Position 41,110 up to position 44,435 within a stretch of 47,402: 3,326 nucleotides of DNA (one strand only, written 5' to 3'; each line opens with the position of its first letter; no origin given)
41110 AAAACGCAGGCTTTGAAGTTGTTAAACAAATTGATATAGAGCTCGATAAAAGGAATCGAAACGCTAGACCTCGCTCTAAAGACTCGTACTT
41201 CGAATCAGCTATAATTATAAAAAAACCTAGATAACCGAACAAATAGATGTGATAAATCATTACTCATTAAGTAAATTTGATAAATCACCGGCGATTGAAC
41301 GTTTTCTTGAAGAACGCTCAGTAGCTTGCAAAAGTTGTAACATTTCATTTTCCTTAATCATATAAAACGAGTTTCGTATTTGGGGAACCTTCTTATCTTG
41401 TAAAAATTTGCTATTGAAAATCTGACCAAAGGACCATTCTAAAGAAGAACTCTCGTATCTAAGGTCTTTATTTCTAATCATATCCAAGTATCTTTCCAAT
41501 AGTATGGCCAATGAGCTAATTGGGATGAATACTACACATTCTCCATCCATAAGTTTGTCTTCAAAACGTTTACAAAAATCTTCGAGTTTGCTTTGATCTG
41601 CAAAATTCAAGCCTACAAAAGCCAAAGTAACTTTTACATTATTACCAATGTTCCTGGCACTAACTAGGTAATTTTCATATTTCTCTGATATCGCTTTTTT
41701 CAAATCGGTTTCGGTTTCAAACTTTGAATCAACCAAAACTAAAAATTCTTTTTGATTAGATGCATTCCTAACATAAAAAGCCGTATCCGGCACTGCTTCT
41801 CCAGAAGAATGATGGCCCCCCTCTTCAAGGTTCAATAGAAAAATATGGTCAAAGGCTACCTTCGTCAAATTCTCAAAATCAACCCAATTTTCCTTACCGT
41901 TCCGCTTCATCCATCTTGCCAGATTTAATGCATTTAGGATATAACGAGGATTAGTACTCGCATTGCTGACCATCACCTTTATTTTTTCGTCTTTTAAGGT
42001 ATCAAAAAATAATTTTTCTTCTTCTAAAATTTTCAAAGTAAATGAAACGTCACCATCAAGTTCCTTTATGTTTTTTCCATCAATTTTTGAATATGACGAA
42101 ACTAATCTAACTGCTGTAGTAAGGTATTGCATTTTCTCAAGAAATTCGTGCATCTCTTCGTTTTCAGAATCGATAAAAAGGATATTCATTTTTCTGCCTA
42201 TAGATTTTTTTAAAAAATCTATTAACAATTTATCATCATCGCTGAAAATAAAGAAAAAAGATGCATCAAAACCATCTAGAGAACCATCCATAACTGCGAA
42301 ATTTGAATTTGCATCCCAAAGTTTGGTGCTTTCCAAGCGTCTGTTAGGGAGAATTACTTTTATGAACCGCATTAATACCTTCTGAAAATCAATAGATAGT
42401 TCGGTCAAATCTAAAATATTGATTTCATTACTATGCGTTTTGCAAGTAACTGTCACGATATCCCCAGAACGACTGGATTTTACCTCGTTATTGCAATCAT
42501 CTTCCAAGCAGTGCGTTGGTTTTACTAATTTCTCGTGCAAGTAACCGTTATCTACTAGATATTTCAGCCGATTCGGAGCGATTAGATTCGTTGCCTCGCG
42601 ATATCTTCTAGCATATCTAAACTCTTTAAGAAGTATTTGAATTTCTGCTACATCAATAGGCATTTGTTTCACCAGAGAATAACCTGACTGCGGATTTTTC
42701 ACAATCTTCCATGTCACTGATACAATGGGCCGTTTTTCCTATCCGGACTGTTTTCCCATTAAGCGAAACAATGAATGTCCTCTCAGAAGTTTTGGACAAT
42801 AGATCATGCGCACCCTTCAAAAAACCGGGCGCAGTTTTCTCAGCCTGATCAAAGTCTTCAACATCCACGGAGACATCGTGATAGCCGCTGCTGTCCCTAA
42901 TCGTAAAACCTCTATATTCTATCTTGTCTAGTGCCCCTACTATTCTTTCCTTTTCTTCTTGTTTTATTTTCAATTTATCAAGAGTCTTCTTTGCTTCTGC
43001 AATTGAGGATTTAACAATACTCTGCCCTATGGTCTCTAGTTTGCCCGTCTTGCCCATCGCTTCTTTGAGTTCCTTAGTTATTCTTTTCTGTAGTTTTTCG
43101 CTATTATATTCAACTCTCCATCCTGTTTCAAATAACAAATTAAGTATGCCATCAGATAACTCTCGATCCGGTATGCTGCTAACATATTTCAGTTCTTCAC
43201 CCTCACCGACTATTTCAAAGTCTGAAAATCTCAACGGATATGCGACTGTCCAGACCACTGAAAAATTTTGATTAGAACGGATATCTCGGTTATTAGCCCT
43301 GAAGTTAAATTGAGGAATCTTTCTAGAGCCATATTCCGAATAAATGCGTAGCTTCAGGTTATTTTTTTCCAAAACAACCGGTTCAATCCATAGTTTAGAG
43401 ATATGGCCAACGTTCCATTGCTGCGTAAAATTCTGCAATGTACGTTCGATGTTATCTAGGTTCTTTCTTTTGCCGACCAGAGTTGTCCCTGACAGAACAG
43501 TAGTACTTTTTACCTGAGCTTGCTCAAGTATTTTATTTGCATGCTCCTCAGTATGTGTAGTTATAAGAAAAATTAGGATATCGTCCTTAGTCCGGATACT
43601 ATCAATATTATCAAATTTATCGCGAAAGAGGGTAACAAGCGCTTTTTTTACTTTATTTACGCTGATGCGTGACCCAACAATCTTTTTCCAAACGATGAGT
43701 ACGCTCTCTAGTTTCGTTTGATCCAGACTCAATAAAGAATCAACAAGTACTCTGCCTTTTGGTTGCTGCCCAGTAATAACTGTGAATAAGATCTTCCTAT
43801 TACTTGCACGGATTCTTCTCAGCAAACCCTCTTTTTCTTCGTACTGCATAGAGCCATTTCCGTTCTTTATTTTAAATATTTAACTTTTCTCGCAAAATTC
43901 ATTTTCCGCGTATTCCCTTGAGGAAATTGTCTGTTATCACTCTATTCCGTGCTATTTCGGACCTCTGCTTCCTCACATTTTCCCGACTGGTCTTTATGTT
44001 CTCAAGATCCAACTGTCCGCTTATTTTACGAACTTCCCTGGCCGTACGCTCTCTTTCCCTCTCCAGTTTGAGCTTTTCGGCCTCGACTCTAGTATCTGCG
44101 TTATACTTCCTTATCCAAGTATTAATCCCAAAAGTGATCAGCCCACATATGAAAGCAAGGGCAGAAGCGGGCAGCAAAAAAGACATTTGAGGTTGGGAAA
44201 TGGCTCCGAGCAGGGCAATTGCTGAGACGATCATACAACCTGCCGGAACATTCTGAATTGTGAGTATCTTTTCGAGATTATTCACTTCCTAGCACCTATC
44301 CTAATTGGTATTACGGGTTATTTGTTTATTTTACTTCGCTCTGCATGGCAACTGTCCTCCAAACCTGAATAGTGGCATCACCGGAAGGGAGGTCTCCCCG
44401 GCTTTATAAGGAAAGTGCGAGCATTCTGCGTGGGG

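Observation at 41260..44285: Uncharacterised three-gene cluster (membrane/coiled-coil protein, 398-aa ORFan, 485-aa wHTH/Cys-His/PD-DxK protein): candidate novel defence system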

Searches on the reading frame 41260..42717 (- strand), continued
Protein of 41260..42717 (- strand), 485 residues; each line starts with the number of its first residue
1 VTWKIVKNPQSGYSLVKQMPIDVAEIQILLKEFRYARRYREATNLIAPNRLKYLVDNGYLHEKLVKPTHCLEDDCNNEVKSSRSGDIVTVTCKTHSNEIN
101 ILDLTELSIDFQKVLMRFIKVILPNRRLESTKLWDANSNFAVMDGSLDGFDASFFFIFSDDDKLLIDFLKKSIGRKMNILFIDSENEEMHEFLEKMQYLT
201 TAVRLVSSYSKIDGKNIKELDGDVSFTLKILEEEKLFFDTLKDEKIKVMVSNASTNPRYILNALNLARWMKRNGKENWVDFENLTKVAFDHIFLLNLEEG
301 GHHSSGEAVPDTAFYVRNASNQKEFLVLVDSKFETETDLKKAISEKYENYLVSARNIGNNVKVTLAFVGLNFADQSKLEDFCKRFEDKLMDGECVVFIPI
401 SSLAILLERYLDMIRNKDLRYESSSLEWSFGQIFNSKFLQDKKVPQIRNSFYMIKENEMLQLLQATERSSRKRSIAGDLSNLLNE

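Call 105: find_encoding_contigs(protein=P0009, flank=10000, max_places=1)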
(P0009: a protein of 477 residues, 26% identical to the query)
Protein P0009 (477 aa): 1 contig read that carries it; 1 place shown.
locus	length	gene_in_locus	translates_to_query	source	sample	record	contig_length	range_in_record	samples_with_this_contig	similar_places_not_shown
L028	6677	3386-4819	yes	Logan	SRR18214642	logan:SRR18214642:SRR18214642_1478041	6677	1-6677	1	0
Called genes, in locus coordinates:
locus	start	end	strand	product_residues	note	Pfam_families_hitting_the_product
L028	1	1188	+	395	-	?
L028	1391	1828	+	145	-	-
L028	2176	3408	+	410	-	-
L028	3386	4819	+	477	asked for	-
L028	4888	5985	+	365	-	PF13289:SIR2_2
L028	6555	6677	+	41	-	?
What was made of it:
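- SIR2_2 (call 105);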

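Call 106: find_encoding_contigs(protein=P0012, flank=10000, max_places=1)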
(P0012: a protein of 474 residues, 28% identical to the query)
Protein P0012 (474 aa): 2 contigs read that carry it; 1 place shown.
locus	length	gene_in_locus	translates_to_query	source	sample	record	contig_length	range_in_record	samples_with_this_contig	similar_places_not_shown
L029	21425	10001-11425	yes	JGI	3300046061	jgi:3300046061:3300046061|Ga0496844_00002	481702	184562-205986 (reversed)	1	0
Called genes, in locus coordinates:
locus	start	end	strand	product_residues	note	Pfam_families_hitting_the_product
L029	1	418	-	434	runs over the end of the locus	PF02881:SRP54_N, PF00448:SRP54, PF02978:SRP_SPB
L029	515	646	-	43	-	-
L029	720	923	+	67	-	-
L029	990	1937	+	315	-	-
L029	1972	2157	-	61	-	-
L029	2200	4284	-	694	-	-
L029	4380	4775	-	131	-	-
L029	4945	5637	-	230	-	-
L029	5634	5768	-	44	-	-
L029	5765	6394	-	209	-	-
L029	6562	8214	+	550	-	PF01022:HTH_5 (faint), PF01978:TrmB (faint), PF12802:MarR_2 (faint), PF24270:HTH_Cmi2_C (faint), PF25213:HVO_A0261_N (faint), PF24271:HVO_2833_C (weak), PF19502:DUF6036 (weak)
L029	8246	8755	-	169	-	-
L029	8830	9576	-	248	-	-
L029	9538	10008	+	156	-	-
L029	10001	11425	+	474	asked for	-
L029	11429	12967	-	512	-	PF00176:SNF2-rel_dom (faint), PF00270:DEAD, PF04851:ResIII, PF18766:SWI2_SNF2, PF16203:ERCC3_RAD25_C, PF00271:Helicase_C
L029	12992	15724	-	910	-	PF06634:DUF1156 (weak), PF01170:UPF0020 (faint), PF01555:N6_N4_Mtase (weak), PF02086:MethyltransfD12 (faint), PF01555:N6_N4_Mtase (weak)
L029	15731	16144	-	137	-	PF26277:DUF8076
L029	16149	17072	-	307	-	PF08665:PglZ (faint)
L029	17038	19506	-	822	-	-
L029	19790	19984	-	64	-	-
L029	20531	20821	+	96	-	-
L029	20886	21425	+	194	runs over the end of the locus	-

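Call 112: find_related_loci(query=A7, collection=viral_contigs, flank=10000)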
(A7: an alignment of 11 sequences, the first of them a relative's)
Query A7 (495 aa) in viral_contigs; peptide patterns used: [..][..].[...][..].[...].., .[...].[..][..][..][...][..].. (x = any residue, [..] = any of these).
61 stretches matched a pattern, but none encodes a relative of the query by tblastn (E <= 1e-3).

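Call 114: find_related_loci(query=A9, collection=metagenome_contigs, flank=10000)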
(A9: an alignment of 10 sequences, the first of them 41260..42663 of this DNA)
Query A9 (467 aa) in metagenome_contigs; peptide patterns used: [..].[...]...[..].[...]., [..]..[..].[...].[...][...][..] (x = any residue, [..] = any of these).
294 stretches matched a pattern; 10 encode a relative of the query (tblastn E <= 1e-3); 10 distinct loci.
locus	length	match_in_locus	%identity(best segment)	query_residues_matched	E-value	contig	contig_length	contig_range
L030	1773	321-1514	27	29-425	1e-33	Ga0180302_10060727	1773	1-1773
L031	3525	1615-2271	34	211-422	4e-25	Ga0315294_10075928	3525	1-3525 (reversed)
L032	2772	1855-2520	30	209-425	2e-23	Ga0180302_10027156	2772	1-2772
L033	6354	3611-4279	24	216-425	2e-15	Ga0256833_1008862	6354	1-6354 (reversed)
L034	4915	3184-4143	24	22-333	5e-15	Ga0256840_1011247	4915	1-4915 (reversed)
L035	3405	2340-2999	25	216-422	9e-15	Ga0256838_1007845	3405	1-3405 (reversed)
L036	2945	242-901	22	216-422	8e-14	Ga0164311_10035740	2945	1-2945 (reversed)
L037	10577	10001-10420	26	200-333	4e-13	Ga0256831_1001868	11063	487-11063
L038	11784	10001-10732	27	200-426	2e-14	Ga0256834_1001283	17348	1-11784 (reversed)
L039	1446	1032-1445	32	231-359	2e-11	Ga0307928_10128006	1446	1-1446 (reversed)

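Call 115: find_related_loci(query=A9, collection=viral_contigs, flank=10000)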
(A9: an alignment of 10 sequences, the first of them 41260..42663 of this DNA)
Query A9 (467 aa) in viral_contigs; peptide patterns used: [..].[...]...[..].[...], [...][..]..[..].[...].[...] (x = any residue, [..] = any of these).
169 stretches matched a pattern, but none encodes a relative of the query by tblastn (E <= 1e-3).

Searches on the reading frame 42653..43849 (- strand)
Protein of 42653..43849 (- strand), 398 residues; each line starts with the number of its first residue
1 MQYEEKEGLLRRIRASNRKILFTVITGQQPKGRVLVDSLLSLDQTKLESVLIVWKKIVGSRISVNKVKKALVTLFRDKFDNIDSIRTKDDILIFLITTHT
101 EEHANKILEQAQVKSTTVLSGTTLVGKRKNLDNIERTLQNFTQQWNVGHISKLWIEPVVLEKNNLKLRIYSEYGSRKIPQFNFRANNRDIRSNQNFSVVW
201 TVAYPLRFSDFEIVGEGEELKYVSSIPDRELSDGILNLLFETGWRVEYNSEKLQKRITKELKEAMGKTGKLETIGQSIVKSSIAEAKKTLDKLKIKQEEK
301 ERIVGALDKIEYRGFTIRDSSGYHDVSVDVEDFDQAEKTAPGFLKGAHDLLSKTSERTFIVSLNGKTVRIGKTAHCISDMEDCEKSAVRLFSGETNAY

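Call 3: search_protein_families(library=pfam, proteins=[window:42653-43849:-], max_evalue=1)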
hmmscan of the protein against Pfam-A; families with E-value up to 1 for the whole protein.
window:42653-43849:- (398 aa): 0 families

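Call 4: search_protein_families(library=padloc, proteins=[window:42653-43849:-], max_evalue=1)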
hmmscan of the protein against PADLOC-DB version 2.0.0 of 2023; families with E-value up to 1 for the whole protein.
window:42653-43849:- (398 aa): 0 families

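Call 5: search_protein_families(library=ncbifam, proteins=[window:42653-43849:-], max_evalue=1)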
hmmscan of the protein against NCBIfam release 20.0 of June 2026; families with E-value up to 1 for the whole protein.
window:42653-43849:- (398 aa): 2 families
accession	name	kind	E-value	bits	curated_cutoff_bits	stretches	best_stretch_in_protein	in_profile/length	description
TIGR02797.1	exbB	equivalog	0.071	12.9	206.2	1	256-312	53-109/211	tonB-system energizer ExbB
NF002128.0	PRK00964.1-6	equivalog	0.11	11.6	568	1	13-101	169-260/390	tetrahydromethanopterin S-methyltransferase subunit A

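Call 6: search_protein_families(library=phrogs, proteins=[window:42653-43849:-], max_evalue=1)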
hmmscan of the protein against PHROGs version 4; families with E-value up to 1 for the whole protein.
window:42653-43849:- (398 aa): 2 families
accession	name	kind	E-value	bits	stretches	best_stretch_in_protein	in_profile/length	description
phrog_28548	-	unknown function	0.25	12.7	1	263-327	5-65/96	-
phrog_434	-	DNA, RNA and nucleotide metabolism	0.37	10.9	1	251-317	292-361/372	RecE-like recombination exonuclease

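Call 8: search_solved_structures(query=window:42653-43849:-, max_evalue=10)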
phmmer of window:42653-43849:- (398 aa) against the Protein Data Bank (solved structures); distinct sequences matched with E-value up to 10: 1.
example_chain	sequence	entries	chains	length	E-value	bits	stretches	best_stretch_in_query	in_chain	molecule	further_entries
2lrw_A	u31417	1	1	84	1.2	11.5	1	270-326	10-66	Ubiquitin, putative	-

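Call 10: find_homologous_proteins(query=window:42653-43849:-, max_evalue=0.001)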
Query window:42653-43849:- (398 aa): 1 proteins with E <= 0.001 among 5370 candidates.
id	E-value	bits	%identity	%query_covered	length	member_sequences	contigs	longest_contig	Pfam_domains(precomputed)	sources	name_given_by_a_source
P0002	1.0e-255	866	100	100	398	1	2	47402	-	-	-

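Call 17: find_encoding_contigs(protein=P0002, flank=10000, max_places=6)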
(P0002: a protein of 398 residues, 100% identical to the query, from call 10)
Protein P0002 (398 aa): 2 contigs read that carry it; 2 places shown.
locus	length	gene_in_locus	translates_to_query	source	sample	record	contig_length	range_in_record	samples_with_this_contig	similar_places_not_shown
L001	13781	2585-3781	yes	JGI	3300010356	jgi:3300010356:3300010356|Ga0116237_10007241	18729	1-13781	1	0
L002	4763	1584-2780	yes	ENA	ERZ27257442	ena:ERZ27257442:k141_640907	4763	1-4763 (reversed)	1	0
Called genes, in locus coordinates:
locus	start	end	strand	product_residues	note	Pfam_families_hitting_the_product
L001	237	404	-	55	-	-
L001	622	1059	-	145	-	PF05635:23S_rRNA_IVP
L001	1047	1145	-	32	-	-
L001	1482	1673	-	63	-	-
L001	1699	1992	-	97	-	-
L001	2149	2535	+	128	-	-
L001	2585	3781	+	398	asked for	-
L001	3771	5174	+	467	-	-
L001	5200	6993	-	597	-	PF01555:N6_N4_Mtase, PF01170:UPF0020 (faint)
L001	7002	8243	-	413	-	-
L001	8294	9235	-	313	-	PF00589:Phage_integrase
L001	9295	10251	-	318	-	PF03773:ArsP_1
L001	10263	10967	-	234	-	PF13386:DsbD_2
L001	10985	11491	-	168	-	-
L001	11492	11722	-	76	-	PF13192:Thioredoxin_3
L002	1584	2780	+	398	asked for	-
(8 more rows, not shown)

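Call 32: find_related_loci(query=window:42653-43849:-, collection=viral_contigs, flank=10000)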
Query window:42653-43849:- (398 aa) in viral_contigs; peptide patterns used: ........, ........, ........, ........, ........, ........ (x = any residue, [..] = any of these).
21 stretches matched a pattern, but none encodes a relative of the query by tblastn (E <= 1e-3).

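Call 34: search_dna_similar(query=window:42653-43849:-, collection=plasmids, mode=protein, max_evalue=1)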
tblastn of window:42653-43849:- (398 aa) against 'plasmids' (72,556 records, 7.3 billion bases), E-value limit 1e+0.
No match.

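Call 75: search_solved_structures(query=A8, max_evalue=10)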
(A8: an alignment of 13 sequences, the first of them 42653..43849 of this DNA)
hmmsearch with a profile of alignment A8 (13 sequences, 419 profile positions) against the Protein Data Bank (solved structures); distinct sequences matched with E-value up to 10: 6.
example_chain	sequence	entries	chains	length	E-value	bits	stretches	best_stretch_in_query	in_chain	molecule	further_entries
4tql_A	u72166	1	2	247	0.04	16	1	255-328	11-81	Three helix bundle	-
7r81_C2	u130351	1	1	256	0.13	14.3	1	49-94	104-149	40S ribosomal protein S1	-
5k0y_i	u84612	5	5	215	0.2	13.7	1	224-304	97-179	ribosomal protein eS1 | 40S ribosomal protein S3a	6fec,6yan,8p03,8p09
4kzx_B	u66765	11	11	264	0.31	13.1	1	224-301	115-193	40S ribosomal protein S3a | 40S ribosomal protein eS1 | Small ribosomal subunit protein eS1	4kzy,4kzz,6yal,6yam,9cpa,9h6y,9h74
8ek4_A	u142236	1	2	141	1.2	11.1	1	236-299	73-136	Ice-binding protein TIP-99a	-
5cwb_A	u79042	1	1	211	4.1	9.4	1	261-323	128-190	Designed helical repeat protein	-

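Call 76: search_protein_families(library=pfam, alignment_id=A8, max_evalue=0.1)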
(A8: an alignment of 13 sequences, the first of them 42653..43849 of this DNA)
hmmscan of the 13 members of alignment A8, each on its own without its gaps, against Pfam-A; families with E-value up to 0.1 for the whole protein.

A. member 1, window:42653-43849:- (398 aa): 0 families

B. families by the number of members that match (of 13 scanned): 5 families
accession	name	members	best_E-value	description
PF21693.2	SWT1_3rd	1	0.02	Transcriptional protein SWT1, C-terminal domain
PF18733.6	HEPN_LA2681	1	0.026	LA2681-like HEPN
PF00191.25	Annexin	1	0.03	Annexin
PF18497.6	RNase_3_N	1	0.036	Ribonuclease III N-terminal domain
PF25284.1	DUF7874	1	0.087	Family of unknown function (DUF7874)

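Call 77: find_homologous_proteins(query=A8, max_evalue=0.001)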
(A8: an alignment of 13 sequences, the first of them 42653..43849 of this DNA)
Query A8 (13 sequences) (398 aa, profile of the alignment): 2 proteins with E <= 0.001 among 8000 candidates.
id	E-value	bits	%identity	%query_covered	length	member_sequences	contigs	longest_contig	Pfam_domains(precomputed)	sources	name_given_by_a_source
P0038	1.1e-133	464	23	68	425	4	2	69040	-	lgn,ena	-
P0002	3.3e-102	361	100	100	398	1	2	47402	-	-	-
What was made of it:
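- Tried and rejected: It also failed with the gene-A alignment, recovering 2 hits (call 77).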

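Call 78: find_encoding_contigs(protein=P0038, flank=10000, max_places=2)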
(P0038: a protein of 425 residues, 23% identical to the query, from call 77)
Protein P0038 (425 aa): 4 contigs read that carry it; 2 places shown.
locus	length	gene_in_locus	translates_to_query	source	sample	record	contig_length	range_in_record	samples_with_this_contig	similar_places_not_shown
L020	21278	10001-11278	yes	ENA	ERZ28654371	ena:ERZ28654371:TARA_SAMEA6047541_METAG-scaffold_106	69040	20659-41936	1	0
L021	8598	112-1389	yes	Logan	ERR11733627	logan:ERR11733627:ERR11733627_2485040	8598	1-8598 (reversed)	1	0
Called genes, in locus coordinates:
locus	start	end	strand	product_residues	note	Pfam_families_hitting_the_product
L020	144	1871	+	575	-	-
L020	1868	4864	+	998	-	PF02463:SMC_N (faint), PF13175:AAA_15 (faint)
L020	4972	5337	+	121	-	-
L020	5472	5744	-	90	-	-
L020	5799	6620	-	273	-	PF01609:DDE_Tnp_1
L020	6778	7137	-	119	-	-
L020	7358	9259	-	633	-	-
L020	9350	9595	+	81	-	-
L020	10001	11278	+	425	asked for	-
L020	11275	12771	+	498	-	-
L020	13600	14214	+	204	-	PF09565:RE_NgoFVII (weak)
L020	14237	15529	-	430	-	PF10117:McrBC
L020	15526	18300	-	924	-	PF00004:AAA (weak), PF07728:AAA_5, PF13401:AAA_22 (weak), PF28529:McrB_lid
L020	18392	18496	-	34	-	-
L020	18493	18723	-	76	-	PF02697:VAPB_antitox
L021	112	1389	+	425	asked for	-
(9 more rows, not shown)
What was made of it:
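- McrBC, RE_NgoFVII and VapBC (call 78);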

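Call 92: search_protein_families(library=padloc, alignment_id=A8, max_evalue=0.01)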
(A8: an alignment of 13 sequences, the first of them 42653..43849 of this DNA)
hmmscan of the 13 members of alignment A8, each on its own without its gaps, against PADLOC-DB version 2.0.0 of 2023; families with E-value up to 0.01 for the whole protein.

A. member 1, window:42653-43849:- (398 aa): 0 families

B. families by the number of members that match (of 13 scanned): 0 families

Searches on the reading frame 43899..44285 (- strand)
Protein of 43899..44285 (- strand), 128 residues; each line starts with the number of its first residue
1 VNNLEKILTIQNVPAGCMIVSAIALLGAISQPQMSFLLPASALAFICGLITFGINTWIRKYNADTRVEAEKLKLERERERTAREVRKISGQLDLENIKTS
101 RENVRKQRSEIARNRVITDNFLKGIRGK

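Call 3: search_protein_families(library=pfam, proteins=[window:43899-44285:-], max_evalue=1)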
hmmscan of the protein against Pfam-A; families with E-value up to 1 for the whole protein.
window:43899-44285:- (128 aa): 3 families
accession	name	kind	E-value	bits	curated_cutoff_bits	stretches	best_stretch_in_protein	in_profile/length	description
PF01956.21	EMC3_TMCO1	-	0.0016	18.7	27.1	1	32-112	6-87/169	Integral membrane protein EMC3/TMCO1-like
PF23690.1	YqfI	-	0.11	13.1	27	1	55-67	9-21/27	YqfI-like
PF05917.16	DUF874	-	0.13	11.7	21.9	1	59-111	163-214/398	Helicobacter pylori protein of unknown function (DUF874)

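Call 4: search_protein_families(library=padloc, proteins=[window:43899-44285:-], max_evalue=1)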
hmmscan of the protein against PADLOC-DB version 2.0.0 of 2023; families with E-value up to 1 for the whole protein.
window:43899-44285:- (128 aa): 0 families

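Call 5: search_protein_families(library=ncbifam, proteins=[window:43899-44285:-], max_evalue=1)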
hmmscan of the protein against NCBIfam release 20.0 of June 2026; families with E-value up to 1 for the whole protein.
window:43899-44285:- (128 aa): 2 families
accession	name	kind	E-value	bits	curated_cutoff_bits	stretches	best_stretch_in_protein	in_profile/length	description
NF045951.1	MAG0110_fam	subfamily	0.042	13.1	98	1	2-58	111-165/237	MAG0110 family membrane protein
NF033872.1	SidA_fam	subfamily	0.064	12.1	60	1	12-80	304-368/379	T4SS effector SidA family protein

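Call 6: search_protein_families(library=phrogs, proteins=[window:43899-44285:-], max_evalue=1)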
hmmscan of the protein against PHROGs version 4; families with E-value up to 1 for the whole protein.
window:43899-44285:- (128 aa): 3 families
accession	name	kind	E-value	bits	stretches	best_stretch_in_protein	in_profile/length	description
phrog_20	-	lysis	0.0017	19.2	1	43-111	65-132/151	holin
phrog_15306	-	unknown function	0.12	13.9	1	71-112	5-46/79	-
phrog_944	-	moron, auxiliary metabolic gene and host takeover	0.22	12.2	1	16-73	140-199/235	membrane protein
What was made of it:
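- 43899..44285 (-): 128-aa membrane protein (2 TM segments plus a charged helix). A local neighbour, not a conserved part of the cassette. Only sub-threshold hits (EMC3/TMCO1 E 0.0016; holin phrog_20 E 0.0017; calls 3, 6).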
